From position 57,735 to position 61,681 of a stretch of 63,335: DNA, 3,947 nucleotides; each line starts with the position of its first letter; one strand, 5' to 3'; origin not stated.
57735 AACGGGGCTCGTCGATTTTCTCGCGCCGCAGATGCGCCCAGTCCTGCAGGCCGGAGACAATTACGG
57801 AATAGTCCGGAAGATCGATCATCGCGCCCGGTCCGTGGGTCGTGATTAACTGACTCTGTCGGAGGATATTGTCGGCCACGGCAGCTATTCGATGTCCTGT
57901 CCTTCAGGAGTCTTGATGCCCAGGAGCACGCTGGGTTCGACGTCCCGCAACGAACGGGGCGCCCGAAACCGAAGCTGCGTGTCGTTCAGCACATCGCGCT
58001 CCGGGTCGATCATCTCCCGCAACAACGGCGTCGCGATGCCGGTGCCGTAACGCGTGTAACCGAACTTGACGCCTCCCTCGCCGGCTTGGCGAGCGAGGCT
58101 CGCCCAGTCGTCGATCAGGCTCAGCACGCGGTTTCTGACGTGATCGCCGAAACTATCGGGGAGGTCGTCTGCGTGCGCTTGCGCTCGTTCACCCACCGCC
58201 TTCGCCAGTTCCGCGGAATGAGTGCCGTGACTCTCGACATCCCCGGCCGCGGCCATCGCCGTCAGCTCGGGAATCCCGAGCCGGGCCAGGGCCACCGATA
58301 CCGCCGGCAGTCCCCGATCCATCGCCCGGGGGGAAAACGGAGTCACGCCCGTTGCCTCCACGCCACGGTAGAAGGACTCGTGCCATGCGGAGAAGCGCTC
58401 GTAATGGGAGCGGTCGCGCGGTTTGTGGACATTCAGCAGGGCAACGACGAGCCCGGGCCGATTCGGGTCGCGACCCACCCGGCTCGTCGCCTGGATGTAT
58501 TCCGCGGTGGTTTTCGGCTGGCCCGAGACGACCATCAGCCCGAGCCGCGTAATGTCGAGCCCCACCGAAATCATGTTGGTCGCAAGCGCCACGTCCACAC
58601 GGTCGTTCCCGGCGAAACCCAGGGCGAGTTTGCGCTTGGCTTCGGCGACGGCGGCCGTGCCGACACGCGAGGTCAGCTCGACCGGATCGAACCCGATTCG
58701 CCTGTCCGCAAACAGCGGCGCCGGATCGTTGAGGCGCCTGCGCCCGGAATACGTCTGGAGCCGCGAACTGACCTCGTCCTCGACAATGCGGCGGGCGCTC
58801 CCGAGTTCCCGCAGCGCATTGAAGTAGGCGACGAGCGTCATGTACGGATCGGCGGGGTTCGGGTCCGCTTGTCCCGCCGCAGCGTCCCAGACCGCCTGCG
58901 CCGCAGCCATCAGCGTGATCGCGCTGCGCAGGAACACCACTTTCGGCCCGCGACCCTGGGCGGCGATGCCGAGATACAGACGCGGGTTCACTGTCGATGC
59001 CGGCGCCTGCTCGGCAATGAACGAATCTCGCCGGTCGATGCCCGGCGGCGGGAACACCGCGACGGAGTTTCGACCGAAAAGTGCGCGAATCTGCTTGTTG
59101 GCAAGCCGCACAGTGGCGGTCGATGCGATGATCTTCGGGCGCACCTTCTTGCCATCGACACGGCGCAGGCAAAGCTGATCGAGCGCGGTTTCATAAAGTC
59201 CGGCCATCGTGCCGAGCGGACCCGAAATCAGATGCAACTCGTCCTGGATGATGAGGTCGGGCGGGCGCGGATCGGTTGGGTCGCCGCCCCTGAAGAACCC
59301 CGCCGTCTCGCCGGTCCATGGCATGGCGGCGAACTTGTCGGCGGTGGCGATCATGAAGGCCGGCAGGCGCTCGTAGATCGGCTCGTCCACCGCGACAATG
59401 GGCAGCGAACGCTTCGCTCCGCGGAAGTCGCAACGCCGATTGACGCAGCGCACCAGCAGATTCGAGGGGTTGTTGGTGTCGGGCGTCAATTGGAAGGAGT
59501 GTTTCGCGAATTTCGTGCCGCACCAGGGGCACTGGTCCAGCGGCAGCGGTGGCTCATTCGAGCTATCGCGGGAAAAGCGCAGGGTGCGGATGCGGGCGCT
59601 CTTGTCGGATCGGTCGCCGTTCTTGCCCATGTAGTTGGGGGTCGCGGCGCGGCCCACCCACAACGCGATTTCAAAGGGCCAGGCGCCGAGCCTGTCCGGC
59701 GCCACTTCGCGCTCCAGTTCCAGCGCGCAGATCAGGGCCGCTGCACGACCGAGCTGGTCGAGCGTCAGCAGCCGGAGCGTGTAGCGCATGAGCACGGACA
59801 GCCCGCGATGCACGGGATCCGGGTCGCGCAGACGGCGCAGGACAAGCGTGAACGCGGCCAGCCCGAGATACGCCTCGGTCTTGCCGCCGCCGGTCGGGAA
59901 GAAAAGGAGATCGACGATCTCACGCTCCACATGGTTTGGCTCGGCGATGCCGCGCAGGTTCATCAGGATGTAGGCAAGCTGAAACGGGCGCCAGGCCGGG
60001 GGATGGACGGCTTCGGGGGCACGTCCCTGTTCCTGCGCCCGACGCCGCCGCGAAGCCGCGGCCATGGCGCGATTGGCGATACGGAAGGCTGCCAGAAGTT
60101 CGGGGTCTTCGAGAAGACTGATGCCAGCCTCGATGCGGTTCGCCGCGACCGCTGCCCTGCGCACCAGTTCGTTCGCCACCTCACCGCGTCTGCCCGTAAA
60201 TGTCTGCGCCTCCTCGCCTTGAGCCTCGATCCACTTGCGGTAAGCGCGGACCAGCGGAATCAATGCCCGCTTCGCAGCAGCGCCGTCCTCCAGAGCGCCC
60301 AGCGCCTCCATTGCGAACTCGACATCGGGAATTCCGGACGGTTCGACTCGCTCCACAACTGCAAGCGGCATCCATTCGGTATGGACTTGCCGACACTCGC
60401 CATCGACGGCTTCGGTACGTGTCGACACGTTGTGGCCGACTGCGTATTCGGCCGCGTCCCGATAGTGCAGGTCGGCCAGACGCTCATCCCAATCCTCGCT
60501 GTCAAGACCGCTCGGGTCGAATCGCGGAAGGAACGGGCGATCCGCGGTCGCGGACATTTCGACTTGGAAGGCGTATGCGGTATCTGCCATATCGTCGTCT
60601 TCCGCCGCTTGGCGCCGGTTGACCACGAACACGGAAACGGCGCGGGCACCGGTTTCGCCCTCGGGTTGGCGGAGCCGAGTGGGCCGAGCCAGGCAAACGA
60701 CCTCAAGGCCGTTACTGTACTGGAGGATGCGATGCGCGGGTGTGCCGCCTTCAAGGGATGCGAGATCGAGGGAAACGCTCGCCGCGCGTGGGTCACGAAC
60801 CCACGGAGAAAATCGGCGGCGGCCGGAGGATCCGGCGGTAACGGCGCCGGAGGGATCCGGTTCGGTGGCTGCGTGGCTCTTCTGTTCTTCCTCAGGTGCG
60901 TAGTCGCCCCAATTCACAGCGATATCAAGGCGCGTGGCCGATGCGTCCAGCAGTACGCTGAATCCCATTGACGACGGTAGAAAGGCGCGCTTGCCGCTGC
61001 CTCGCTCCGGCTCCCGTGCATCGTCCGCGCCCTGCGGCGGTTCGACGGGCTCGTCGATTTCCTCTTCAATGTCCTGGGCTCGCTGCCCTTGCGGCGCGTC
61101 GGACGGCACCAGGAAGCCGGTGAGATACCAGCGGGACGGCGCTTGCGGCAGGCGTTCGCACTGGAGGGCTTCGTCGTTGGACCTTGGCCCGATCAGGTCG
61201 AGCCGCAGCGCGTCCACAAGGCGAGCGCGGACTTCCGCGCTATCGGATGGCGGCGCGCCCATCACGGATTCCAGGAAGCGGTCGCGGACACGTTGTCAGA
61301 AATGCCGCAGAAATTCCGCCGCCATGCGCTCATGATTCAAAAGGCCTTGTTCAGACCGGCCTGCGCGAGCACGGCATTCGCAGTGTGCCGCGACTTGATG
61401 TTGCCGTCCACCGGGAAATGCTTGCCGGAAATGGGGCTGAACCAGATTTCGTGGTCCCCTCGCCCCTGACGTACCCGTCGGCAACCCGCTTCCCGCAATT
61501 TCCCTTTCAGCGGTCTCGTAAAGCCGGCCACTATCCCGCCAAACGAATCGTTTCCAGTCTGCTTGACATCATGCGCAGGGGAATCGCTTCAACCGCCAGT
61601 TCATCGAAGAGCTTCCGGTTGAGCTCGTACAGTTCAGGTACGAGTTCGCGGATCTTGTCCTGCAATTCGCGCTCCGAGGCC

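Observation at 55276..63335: Class-1 DISARM-like defence operon (drmMI-drmA-drmB-drmC) running off the window edge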

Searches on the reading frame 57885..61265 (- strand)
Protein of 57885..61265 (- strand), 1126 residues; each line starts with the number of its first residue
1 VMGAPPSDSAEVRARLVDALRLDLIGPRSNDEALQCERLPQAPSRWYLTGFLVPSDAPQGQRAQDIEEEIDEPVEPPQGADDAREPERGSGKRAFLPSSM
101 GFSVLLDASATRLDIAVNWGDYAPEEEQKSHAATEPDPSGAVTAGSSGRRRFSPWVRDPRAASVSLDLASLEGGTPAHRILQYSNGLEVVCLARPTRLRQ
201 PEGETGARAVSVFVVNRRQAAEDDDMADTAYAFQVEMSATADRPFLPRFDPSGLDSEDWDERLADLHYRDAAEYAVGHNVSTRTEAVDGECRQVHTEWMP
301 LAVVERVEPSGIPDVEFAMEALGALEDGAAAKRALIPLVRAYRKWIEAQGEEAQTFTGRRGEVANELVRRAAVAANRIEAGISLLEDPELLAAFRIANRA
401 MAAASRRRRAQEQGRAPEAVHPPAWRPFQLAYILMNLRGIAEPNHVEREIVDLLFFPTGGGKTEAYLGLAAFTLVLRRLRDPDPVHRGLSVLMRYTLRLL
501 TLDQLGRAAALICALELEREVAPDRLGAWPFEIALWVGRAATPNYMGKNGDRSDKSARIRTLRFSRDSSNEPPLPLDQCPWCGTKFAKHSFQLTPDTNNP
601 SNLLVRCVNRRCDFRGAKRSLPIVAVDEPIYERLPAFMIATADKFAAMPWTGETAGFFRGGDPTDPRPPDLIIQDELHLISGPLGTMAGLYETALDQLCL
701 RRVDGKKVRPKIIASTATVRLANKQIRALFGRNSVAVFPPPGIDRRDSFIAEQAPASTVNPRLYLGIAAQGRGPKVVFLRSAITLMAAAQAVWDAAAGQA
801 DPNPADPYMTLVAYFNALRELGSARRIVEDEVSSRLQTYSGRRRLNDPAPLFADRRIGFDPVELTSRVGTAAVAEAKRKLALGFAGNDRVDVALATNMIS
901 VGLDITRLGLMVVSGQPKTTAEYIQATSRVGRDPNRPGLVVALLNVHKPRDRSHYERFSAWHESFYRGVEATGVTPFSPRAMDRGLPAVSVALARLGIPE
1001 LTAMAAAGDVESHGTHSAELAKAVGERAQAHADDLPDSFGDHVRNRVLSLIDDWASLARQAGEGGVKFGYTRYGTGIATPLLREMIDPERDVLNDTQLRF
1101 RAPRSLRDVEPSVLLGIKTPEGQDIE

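Call 6: search_protein_families(library=padloc, proteins=[window:57885-61265:-], max_evalue=0.01)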
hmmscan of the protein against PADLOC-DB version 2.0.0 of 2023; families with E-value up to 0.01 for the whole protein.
window:57885-61265:- (1126 aa): 12 families
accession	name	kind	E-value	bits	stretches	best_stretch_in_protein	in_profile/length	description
PDLC02575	DrmA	-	1.8e-273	907.4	2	666-1118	392-829/837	DrmA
PDLC02568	DrmA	-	1.6e-202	672.5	1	546-1126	1-608/611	DrmA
PDLC02571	DrmA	-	2.5e-173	576.5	3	666-1113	846-1278/1282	DrmA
PDLC02567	DrmA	-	5.1e-153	509.2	2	667-1115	1277-1720/1750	DrmA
PDLC02577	DrmA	-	6.2e-126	419.3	2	667-1119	230-678/697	DrmA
PDLC02576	DrmA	-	1.5e-52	176.6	3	425-648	499-714/1235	DrmA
PDLC02574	DrmA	-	8.3e-44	147.6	1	872-1113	19-248/269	DrmA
PDLC02573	DrmA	-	0.00029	17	1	889-990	794-894/1018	DrmA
PDLC02569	DrmA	-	0.00041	16.2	1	890-967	830-905/1095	DrmA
PDLC02896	DpdJ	-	0.0015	14.2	1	888-958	579-648/1487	DpdJ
PDLC02859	DpdF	-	0.0027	14.2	1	878-945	358-426/545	DpdF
PDLC02570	DrmA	-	0.0036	13.7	1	891-959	583-649/851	DrmA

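Call 7: search_protein_families(library=pfam, proteins=[window:57885-61265:-], max_evalue=0.01)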
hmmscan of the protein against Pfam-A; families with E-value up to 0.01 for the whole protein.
window:57885-61265:- (1126 aa): 1 family
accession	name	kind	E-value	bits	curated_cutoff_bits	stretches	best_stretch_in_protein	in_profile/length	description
PF00271.37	Helicase_C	-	1.4e-06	29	23.5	1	883-932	60-108/110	Helicase conserved C-terminal domain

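Call 10: find_encoding_contigs(protein=window:57885-61265:-, flank=10000, max_places=6)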
Protein window:57885-61265:- (1126 aa): no gene with exactly this product is on record in the collection.

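Call 16: find_encoding_contigs(protein=window:57885-61262:-, flank=10000, max_places=6)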
Protein window:57885-61262:- (1125 aa): no gene with exactly this product is on record in the collection.

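Call 44: search_protein_families(library=ncbifam, proteins=[window:57885-61265:-], max_evalue=0.01)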
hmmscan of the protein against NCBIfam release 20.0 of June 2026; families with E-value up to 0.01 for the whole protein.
window:57885-61265:- (1126 aa): 5 families
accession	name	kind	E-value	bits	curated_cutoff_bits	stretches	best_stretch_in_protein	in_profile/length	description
NF038325.1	DISARM_DrmAS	equivalog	0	1107.9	950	2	12-658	1-681/1165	DISARM system helicase DrmA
NF038326.1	DISARM_DrmAL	exception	5.3e-179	597.3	999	4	666-1113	887-1325/1329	DISARM system helicase DrmA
TIGR03817.1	DECH_helic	hypoth_equivalog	2.2e-05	22.9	874.1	1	827-986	263-421/742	helicase/secretion neighborhood putative DEAH-box helicase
NF008394.0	PRK11192.1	equivalog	0.006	15.5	507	0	874-948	282-355/441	ATP-dependent RNA helicase SrmB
NF041067.1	DpdJ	equivalog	0.0091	13.6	800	0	889-958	572-640/1482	protein DpdJ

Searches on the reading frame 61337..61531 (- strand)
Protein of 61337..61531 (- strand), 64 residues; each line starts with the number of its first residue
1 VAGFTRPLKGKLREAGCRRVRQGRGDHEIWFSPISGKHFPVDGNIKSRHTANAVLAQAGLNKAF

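Call 6: search_protein_families(library=padloc, proteins=[window:61337-61531:-], max_evalue=0.01)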
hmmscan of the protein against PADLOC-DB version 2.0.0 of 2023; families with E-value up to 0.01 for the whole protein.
window:61337-61531:- (64 aa): 0 families

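Call 7: search_protein_families(library=pfam, proteins=[window:61337-61531:-], max_evalue=0.01)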
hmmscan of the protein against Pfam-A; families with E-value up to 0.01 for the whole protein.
window:61337-61531:- (64 aa): 1 family
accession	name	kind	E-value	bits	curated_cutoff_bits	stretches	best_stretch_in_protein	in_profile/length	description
PF07927.17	HicA_toxin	-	1.3e-05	25.7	27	1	11-60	7-58/58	HicA toxin of bacterial toxin-antitoxin,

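Call 42: search_solved_structures(query=window:61337-61531:-, max_evalue=1)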
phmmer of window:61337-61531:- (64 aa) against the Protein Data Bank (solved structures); distinct sequences matched with E-value up to 1: 10.
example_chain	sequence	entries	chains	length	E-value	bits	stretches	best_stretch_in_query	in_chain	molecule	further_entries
2yiu_C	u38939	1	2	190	0.025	18.7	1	10-47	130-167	UBIQUINOL-CYTOCHROME C REDUCTASE IRON-SULFUR SUBUNIT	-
9fks_c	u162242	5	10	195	0.026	18.7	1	10-47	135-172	Ubiquinol-cytochrome c reductase iron-sulfur subunit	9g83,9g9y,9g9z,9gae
9f5x_1C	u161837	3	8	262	0.14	16.3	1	14-47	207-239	Cytochrome b-c1 complex subunit Rieske, mitochondrial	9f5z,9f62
8q1b_E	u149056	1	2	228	0.38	15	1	14-47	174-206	Cytochrome b-c1 complex subunit Rieske, mitochondrial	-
9gs2_H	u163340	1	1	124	0.47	14.7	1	14-47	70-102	Cytochrome b-c1 complex subunit Rieske, mitochondrial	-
2num_A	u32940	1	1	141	0.61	14.4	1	10-47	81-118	Ubiquinol-cytochrome c reductase iron-sulfur subunit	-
8bel_D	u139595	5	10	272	0.76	14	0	15-47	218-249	Cytochrome b-c1 complex subunit Rieske-1, mitochondrial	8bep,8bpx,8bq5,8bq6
1ezv_E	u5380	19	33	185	0.77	14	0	14-47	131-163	UBIQUINOL-CYTOCHROME C REDUCTASE IRON-SULFUR SUBUNIT | Ubiquinol-cytochrome c reductase iron-sulfur subunit, mitochondrial precursor | Cytochrome b-c1 complex s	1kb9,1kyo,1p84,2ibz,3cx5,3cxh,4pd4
7rja_C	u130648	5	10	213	0.95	13.7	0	14-47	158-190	Cytochrome b-c1 complex subunit Rieske, mitochondrial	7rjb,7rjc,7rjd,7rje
6giq_E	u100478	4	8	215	0.98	13.7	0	14-47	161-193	Cytochrome b-c1 complex subunit Rieske, mitochondrial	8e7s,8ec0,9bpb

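Call 44: search_protein_families(library=ncbifam, proteins=[window:61337-61531:-], max_evalue=0.01)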
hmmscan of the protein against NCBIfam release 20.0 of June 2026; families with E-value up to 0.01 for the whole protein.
window:61337-61531:- (64 aa): 0 families

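Call 47: predict_structure(protein=window:61337-61531:-)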
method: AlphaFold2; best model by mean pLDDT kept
length: 64 residues; sequences in the alignment: 1
mean_pLDDT: 83.7   pTM: 0.64
mean pLDDT of the five models: 83.7, 82.3, 79.8, 77.6, 53.1
residues with pLDDT >= 90: 12; 70-90: 47; 50-70: 4; < 50: 1
segments of 3 or more residues with pLDDT < 50: none
pLDDT, mean of each block of 10 residues (from residue 1): 77 90 83 90 85 86 64
secondary structure, 60 per line:
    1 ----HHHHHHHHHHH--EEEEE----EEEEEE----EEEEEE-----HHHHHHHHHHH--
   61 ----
elements in order: H5-15 E18-22 E27-32 E37-42 H48-58

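Call 49: fold_search(model_id=the predicted structure, library=pdb)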
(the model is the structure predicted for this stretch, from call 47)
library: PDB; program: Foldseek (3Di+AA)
matches with E <= 10: 679; with E <= 0.001: 0
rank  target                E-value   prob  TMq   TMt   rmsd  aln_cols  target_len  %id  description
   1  6g26_F                1.1e-01  0.99  0.71  0.75   2.3        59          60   25  The crystal structure of the Burkholderia pseudomallei HicAB complex (released 2018-10-31)
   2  6g26_E                1.1e-01  0.99  0.71  0.74   2.3        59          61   25  The crystal structure of the Burkholderia pseudomallei HicAB complex (released 2018-10-31)
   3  1whz                  1.6e-01  0.98  0.70  0.65   3.0        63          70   25  Crystal structure of a hypothetical protein from thermus thermophilus HB8 (released 2004-11-28)
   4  3ce6_D                2.7e-01  0.44  0.43  0.07  15.1        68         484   22  Crystal structure of Mycobacterium tuberculosis S-adenosyl-L-homocysteine hydrolase in ternary complex with NAD and ad (released 2008-09-16)
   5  3ond_A                3.3e-01  0.35  0.43  0.07  15.2        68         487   16  Crystal structure of Lupinus luteus S-adenosyl-L-homocysteine hydrolase in complex with adenosine (released 2011-08-31)
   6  3dhy_B                3.5e-01  0.35  0.43  0.07  15.3        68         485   24  Crystal Structures of Mycobacterium tuberculosis S-Adenosyl-L-Homocysteine Hydrolase in Ternary Complex with Substrate (released 2008-09-09)
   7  3dhy_A                3.8e-01  0.35  0.43  0.07  15.1        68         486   22  Crystal Structures of Mycobacterium tuberculosis S-Adenosyl-L-Homocysteine Hydrolase in Ternary Complex with Substrate (released 2008-09-09)
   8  5jxw_A                4.9e-01  0.30  0.44  0.07  15.5        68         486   18  2.25 Angstrom Crystal Structure of S-adenosylhomocysteinase from Cryptosporidium parvum in Complex with Neplanocin-A a (released 2016-05-25)
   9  2zvb                  5.3e-01  0.25  0.42  0.13   9.6        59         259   22  Crystal structure of TT0207 from Thermus thermophilus HB8 (released 2009-05-05)
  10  5jpi_C                6.0e-01  0.30  0.44  0.07  15.6        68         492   18  2.15 Angstrom Crystal Structure of S-adenosylhomocysteinase from Cryptosporidium parvum in Complex with D-Eritadenine  (released 2016-05-18)
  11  4p78_C                6.4e-01  0.63  0.59  0.58   3.4        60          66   20  HicA3 and HicB3 toxin-antitoxin complex (released 2014-08-27)
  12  5jxw_C                6.4e-01  0.23  0.43  0.07  15.3        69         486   16  2.25 Angstrom Crystal Structure of S-adenosylhomocysteinase from Cryptosporidium parvum in Complex with Neplanocin-A a (released 2016-05-25)
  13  3onf_A                6.9e-01  0.28  0.45  0.07  15.6        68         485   18  Crystal structure of Lupinus luteus S-adenosyl-L-homocysteine hydrolase in complex with cordycepin (released 2011-08-31)
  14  3ond_B                6.9e-01  0.25  0.44  0.07  15.3        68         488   15  Crystal structure of Lupinus luteus S-adenosyl-L-homocysteine hydrolase in complex with adenosine (released 2011-08-31)
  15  5utu_C                7.8e-01  0.25  0.44  0.07  15.6        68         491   18  2.65 Angstrom Resolution Crystal Structure of S-adenosylhomocysteinase from Cryptosporidium parvum in Complex with SAH (released 2017-03-01)
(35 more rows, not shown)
